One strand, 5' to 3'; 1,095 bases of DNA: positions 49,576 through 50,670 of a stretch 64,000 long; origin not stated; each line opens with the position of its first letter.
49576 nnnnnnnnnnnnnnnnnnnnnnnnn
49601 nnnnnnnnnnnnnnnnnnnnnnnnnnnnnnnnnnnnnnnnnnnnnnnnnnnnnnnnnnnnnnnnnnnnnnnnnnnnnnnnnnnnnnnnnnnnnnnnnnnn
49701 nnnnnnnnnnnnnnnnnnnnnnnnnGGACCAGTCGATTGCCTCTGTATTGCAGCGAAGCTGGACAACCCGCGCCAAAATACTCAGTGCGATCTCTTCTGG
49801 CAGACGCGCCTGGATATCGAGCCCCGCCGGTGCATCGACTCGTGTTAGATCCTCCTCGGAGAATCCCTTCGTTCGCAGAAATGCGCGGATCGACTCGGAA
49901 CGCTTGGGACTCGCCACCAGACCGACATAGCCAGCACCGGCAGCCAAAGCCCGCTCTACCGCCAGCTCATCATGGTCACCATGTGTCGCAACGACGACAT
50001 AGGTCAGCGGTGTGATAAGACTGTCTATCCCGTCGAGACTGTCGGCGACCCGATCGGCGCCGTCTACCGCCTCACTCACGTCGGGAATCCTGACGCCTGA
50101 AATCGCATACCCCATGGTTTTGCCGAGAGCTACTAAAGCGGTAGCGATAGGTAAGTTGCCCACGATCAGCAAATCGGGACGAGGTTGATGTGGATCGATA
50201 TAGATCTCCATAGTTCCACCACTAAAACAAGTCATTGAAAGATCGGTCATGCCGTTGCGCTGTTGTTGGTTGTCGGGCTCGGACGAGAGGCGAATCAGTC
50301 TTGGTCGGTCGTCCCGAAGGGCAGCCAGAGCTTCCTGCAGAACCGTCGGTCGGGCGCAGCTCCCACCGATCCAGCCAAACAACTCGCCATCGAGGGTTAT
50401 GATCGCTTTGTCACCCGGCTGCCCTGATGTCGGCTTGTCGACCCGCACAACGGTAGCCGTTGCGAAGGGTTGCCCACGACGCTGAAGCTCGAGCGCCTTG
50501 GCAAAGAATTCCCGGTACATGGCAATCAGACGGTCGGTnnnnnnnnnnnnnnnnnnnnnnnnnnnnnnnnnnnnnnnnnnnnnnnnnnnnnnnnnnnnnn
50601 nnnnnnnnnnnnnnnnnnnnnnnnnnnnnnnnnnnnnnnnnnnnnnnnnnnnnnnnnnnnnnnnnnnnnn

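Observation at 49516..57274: Form I aerobic CO-dehydrogenase cluster with a non-canonical gene order and an XdhC-YHS fusion as a candidate copper-delivery factor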

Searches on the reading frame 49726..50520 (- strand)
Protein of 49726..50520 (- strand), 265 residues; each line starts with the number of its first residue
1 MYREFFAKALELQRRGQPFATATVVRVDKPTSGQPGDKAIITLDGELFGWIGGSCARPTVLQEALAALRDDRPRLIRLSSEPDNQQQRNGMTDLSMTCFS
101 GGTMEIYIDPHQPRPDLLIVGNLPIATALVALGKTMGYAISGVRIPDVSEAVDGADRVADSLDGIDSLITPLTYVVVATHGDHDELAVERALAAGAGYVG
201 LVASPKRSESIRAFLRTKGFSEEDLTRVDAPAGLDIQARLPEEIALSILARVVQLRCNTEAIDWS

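Call 29: search_protein_representatives(protein=window:49726-50520:-)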
Query: 265 residues. Proteins with E-value up to 0.001 (for the whole library): 11945; up to 1e-10: 4180; up to 1e-30: 427. The best 150 are listed.
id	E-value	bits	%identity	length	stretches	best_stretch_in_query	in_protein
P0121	3.1e-80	285.9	52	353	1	1-264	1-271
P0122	1.3e-71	257.7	54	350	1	11-257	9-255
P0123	3.2e-71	256.4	51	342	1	10-256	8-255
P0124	2.4e-65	237.1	48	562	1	5-258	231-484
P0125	5.4e-65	235.9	50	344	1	7-257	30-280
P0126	1.6e-64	234.4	49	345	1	3-254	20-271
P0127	1.2e-63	231.5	50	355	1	6-258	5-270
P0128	1.5e-63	231.2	48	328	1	2-256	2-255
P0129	8.9e-63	228.7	48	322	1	5-247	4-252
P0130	2.8e-62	227.1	49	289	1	3-257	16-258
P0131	5.4e-62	226.1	47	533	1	10-256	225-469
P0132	6.1e-62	226.0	46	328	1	3-258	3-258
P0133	6.7e-62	225.8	45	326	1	5-258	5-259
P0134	3.6e-61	223.4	49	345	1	5-257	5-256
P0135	5.4e-61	222.9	47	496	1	4-262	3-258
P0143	7.9e-59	215.8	45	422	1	1-257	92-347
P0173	1.5e-53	198.5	44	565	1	7-257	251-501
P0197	2.3e-50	188.0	39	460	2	1-254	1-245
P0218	5.9e-48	180.1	45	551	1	6-256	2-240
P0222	7.4e-48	179.8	38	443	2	3-254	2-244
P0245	1.2e-45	172.5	37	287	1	4-257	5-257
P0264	9.4e-44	166.4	41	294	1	4-258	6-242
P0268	1.6e-43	165.6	41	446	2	5-254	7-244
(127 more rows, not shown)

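Call 52: search_protein_families(library=pfam, proteins=[P0134, P0124, P0131, P0173, P0135, P0218, P0197, P0143, P0222, P0268], max_evalue=0.001)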
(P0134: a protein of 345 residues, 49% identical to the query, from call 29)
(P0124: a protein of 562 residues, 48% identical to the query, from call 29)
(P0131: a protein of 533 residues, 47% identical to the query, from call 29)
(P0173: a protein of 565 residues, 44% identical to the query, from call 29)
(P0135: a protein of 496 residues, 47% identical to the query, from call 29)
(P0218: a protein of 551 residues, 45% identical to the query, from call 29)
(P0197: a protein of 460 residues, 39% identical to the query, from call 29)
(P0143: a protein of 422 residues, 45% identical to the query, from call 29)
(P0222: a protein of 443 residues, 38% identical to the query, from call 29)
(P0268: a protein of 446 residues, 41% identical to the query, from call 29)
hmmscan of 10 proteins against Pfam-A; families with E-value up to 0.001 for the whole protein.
P0134 (345 aa): 3 families
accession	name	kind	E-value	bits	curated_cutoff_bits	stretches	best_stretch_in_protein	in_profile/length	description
PF13478.12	XdhC_C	-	5.7e-33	114.5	29.7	1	116-251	1-125/125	XdhC Rossmann domain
PF02625.21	XdhC_CoxI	-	4.2e-18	65.5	24.3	1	14-78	3-67/68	XdhC and CoxI family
PF00403.32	HMA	-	2.7e-10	40.9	24.8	1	277-336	1-62/62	Heavy-metal-associated domain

P0124 (562 aa): 9 families
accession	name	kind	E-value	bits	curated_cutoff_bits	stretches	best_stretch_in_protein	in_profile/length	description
PF12804.13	NTP_transf_3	-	2.7e-41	141.9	27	1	4-163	1-157/160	MobA-like NTP transferase domain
PF13478.12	XdhC_C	-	5.7e-32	111.3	29.7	1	343-478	1-125/125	XdhC Rossmann domain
PF02625.21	XdhC_CoxI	-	2.3e-15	56.7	24.3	1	241-303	4-66/68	XdhC and CoxI family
PF04945.19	YHS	-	1.4e-14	54.2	30.3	1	517-561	2-45/47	YHS domain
PF01128.25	IspD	-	2.5e-10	41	27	1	2-125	1-125/221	2-C-methyl-D-erythritol 4-phosphate cytidylyltransferase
PF00483.29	NTP_transferase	-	1.4e-06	28.5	21.2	1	4-123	2-130/245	Nucleotidyl transferase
PF02348.25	CTP_transf_3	-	4.2e-06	27.2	22.6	1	3-121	1-118/217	Cytidylyltransferase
PF01983.22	CofC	-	8.4e-06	25.6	22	1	29-141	33-134/217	Guanylyl transferase CofC like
PF24273.1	TRASH_HVO_1752_C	-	0.00074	20.1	27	0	520-553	6-37/47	HVO_1752, C-terminal TRASH domain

P0131 (533 aa): 7 families
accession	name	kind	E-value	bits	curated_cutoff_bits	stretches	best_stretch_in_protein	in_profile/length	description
PF12804.13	NTP_transf_3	-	7.1e-39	134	27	1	10-169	1-157/160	MobA-like NTP transferase domain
PF13478.12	XdhC_C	-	1.6e-31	109.9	29.7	1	330-465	1-125/125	XdhC Rossmann domain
PF02625.21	XdhC_CoxI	-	7.9e-17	61.4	24.3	1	228-292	2-66/68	XdhC and CoxI family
PF04945.19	YHS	-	8.7e-15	54.9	30.3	1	489-530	2-42/47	YHS domain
PF01128.25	IspD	-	4e-08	33.7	27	1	10-132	3-126/221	2-C-methyl-D-erythritol 4-phosphate cytidylyltransferase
PF02348.25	CTP_transf_3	-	8.4e-08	32.7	22.6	1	11-127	3-118/217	Cytidylyltransferase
PF00535.33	Glycos_transf_2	-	0.00043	20.7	23.3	1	34-159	11-139/168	Glycosyl transferase family 2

P0173 (565 aa): 7 families
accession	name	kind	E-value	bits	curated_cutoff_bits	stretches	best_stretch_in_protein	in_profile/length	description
PF12804.13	NTP_transf_3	-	1.2e-40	139.8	27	1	20-179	1-157/160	MobA-like NTP transferase domain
PF13478.12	XdhC_C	-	1.6e-27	96.9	29.7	1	361-496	1-125/125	XdhC Rossmann domain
PF02625.21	XdhC_CoxI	-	6e-17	61.8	24.3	1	257-322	2-67/68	XdhC and CoxI family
PF04945.19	YHS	-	9e-12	45.2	30.3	1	522-564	2-44/47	YHS domain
PF01128.25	IspD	-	9.1e-06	26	27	1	19-136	2-120/221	2-C-methyl-D-erythritol 4-phosphate cytidylyltransferase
PF00483.29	NTP_transferase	-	5e-05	23.4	21.2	1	20-138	2-129/245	Nucleotidyl transferase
PF02348.25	CTP_transf_3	-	0.00046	20.5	22.6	1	20-132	2-113/217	Cytidylyltransferase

P0135 (496 aa): 4 families
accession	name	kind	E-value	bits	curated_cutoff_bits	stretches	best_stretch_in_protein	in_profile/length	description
PF12804.13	NTP_transf_3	-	2.6e-33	115.9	27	1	307-468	1-157/160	MobA-like NTP transferase domain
PF13478.12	XdhC_C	-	3.6e-24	86.1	29.7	1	116-248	1-125/125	XdhC Rossmann domain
PF02625.21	XdhC_CoxI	-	1.3e-17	63.9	24.3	1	12-76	2-66/68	XdhC and CoxI family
PF01128.25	IspD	-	3.4e-07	30.7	27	1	306-430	2-126/221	2-C-methyl-D-erythritol 4-phosphate cytidylyltransferase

P0218 (551 aa): 5 families
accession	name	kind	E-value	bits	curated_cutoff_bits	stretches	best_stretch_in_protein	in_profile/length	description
PF12804.13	NTP_transf_3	-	1.2e-34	120.2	27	1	358-518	1-156/160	MobA-like NTP transferase domain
PF13478.12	XdhC_C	-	8.7e-27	94.6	29.7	1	112-236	1-125/125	XdhC Rossmann domain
PF02625.21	XdhC_CoxI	-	8.2e-17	61.3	24.3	1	10-73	3-66/68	XdhC and CoxI family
PF01128.25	IspD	-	1.6e-07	31.7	27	1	358-481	3-126/221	2-C-methyl-D-erythritol 4-phosphate cytidylyltransferase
PF02348.25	CTP_transf_3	-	1e-05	25.9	22.6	1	372-472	14-114/217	Cytidylyltransferase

P0197 (460 aa): 3 families
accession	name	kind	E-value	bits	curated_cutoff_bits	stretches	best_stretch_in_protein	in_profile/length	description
PF13478.12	XdhC_C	-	1.1e-49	168.5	29.7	2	285-420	1-124/125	XdhC Rossmann domain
PF02625.21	XdhC_CoxI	-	1.6e-21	76.5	24.3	1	13-79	2-67/68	XdhC and CoxI family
PF02826.25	2-Hacid_dh_C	-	0.00014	21.7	25.1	0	284-317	38-71/178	D-isomer specific 2-hydroxyacid dehydrogenase, NAD binding domain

P0143 (422 aa): 4 families
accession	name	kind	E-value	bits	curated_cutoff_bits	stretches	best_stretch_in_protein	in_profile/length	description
PF13478.12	XdhC_C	-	8.4e-33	114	29.7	1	207-342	1-125/125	XdhC Rossmann domain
PF02625.21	XdhC_CoxI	-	1.8e-19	69.9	24.3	1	104-168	2-66/68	XdhC and CoxI family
PF04945.19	YHS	-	7.7e-08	32.6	30.3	1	375-416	2-42/47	YHS domain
PF24273.1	TRASH_HVO_1752_C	-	3.8e-05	24.2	27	1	379-416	7-42/47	HVO_1752, C-terminal TRASH domain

P0222 (443 aa): 2 families
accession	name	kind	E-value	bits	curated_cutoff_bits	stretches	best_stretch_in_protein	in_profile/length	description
PF13478.12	XdhC_C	-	2.8e-41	141.4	29.7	2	279-415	1-125/125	XdhC Rossmann domain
PF02625.21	XdhC_CoxI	-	2.7e-18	66.1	24.3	1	15-77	5-66/68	XdhC and CoxI family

P0268 (446 aa): 2 families
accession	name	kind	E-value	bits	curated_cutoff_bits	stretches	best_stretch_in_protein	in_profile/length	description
PF13478.12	XdhC_C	-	5.8e-47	159.7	29.7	2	275-412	1-125/125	XdhC Rossmann domain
PF02625.21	XdhC_CoxI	-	3.2e-17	62.7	24.3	1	15-79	2-65/68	XdhC and CoxI family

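Call 54: find_encoding_contigs(protein=P0134, flank=8000, max_places=3)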
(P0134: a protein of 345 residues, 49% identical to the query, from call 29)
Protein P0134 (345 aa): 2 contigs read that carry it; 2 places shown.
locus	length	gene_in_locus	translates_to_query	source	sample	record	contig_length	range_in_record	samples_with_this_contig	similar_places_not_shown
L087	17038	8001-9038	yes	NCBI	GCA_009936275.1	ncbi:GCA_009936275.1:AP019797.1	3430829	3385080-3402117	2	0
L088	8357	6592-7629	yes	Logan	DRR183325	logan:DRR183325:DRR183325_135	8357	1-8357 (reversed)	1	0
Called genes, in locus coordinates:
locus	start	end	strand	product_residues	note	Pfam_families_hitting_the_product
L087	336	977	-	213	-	-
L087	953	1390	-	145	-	-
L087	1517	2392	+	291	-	PF00941:FAD_binding_5, PF01565:FAD_binding_4 (weak), PF03450:CO_deh_flav_C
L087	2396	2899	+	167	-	PF00111:Fer2 (weak), PF01799:Fer2_2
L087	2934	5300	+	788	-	PF01315:Ald_Xan_dh_C, PF02738:MoCoBD_1, PF20256:MoCoBD_2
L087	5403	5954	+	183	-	PF11485:STK_08120-like (weak), PF06240:COXG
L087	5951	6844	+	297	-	PF13401:AAA_22 (weak), PF00004:AAA, PF07726:AAA_3 (faint), PF07728:AAA_5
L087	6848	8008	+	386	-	PF05762:VWA_CoxE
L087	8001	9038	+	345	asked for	PF02625:XdhC_CoxI, PF13478:XdhC_C, PF00403:HMA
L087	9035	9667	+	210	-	PF01128:IspD (weak), PF02348:CTP_transf_3 (weak), PF12804:NTP_transf_3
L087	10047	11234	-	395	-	PF02625:XdhC_CoxI, PF13478:XdhC_C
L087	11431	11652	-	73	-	-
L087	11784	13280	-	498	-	PF00199:Catalase, PF06628:Catalase-rel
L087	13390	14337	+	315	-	PF00126:HTH_1, PF03466:LysR_substrate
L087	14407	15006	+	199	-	-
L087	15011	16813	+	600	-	PF00672:HAMP, PF00015:MCPsignal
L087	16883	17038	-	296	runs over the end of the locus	PF05067:Mn_catalase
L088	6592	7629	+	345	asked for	PF02625:XdhC_CoxI, PF13478:XdhC_C, PF00403:HMA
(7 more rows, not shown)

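Call 57: find_encoding_contigs(protein=P0264, flank=8000, max_places=2)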
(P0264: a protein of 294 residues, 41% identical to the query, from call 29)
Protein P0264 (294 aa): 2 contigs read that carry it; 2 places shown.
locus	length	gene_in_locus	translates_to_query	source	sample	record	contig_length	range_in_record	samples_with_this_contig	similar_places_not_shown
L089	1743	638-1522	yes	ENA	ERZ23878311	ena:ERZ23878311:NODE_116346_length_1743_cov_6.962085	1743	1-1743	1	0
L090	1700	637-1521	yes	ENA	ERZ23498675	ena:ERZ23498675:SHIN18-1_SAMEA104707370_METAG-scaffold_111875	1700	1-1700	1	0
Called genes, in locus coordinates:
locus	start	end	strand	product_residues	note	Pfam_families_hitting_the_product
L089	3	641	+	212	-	?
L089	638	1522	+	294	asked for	PF02625:XdhC_CoxI, PF13478:XdhC_C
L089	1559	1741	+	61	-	?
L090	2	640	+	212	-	?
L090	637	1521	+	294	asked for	PF02625:XdhC_CoxI, PF13478:XdhC_C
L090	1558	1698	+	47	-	?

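Call 58: find_encoding_contigs(protein=P0245, flank=8000, max_places=2)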
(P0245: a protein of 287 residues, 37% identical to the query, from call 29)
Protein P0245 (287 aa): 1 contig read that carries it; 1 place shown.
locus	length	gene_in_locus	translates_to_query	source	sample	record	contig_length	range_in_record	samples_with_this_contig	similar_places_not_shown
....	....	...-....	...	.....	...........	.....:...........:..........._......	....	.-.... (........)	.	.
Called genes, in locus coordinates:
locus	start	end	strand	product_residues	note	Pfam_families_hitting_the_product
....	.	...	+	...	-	?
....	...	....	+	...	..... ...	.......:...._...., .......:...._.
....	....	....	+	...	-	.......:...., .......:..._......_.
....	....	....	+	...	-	?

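Call 59: find_encoding_contigs(protein=P0130, flank=8000, max_places=2)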
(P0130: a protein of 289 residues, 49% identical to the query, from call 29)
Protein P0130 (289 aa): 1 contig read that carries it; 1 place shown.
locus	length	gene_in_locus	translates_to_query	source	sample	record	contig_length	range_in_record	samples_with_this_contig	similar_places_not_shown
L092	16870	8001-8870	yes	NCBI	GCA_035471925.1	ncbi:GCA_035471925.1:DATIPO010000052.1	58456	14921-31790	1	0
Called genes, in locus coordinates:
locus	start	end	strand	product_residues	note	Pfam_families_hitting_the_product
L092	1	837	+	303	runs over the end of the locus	PF13191:AAA_16 (weak), PF00004:AAA, PF05496:RuvB_N (faint), PF07726:AAA_3 (faint), PF07728:AAA_5, PF13401:AAA_22 (weak)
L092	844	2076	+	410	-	PF05762:VWA_CoxE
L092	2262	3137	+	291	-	PF00941:FAD_binding_5, PF03450:CO_deh_flav_C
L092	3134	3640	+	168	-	PF00111:Fer2 (weak), PF01799:Fer2_2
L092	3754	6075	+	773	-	PF01315:Ald_Xan_dh_C, PF02738:MoCoBD_1, PF20256:MoCoBD_2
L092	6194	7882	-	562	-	PF07885:Ion_trans_2, PF02254:TrkA_N, PF02080:TrkA_C, PF02254:TrkA_N, PF02080:TrkA_C (weak)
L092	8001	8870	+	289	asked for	PF02625:XdhC_CoxI, PF13478:XdhC_C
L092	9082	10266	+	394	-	PF25852:DUF6242_C (faint), PF02012:BNR (faint), PF15902:Sortilin-Vps10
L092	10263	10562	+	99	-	-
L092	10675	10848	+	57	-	-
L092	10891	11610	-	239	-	-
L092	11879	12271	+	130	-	PF03965:Penicillinase_R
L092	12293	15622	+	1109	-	PF11949:DUF3466 (faint), PF05569:Peptidase_M56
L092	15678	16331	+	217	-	-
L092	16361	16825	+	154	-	PF03061:4HBT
